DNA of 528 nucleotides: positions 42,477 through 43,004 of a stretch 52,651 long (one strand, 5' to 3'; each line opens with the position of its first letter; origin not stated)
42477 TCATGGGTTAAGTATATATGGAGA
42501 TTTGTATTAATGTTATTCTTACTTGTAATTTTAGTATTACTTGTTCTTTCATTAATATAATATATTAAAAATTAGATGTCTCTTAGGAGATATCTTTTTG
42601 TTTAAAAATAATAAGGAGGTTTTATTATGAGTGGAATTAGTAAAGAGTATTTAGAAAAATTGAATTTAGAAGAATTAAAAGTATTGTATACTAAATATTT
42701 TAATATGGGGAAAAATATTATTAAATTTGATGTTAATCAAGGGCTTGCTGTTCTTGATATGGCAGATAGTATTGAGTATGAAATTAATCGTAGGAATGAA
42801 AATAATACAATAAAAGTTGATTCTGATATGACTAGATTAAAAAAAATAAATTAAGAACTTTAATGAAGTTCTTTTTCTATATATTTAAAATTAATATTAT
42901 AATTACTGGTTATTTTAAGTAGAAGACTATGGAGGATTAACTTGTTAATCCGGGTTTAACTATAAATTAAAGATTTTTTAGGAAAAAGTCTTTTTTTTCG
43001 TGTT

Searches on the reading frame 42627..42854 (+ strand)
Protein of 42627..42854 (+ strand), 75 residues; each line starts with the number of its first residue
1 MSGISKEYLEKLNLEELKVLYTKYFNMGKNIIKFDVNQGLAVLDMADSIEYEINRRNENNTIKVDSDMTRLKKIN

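Call 66: search_protein_families(library=pfam, proteins=[window:42627-42851:+], max_evalue=0.01)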
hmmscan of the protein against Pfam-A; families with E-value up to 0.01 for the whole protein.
window:42627-42851:+ (75 aa): 0 families

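Call 81: find_encoding_contigs(protein=window:42627-42854:+, flank=1200, max_places=10)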
Protein window:42627-42854:+ (75 aa): no gene with exactly this product is on record in the collection.
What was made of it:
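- Tried and rejected: An exact-protein look-up of the 75-aa gene before C4 found no record, so there is no same-species comparison for C4 (call 81).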
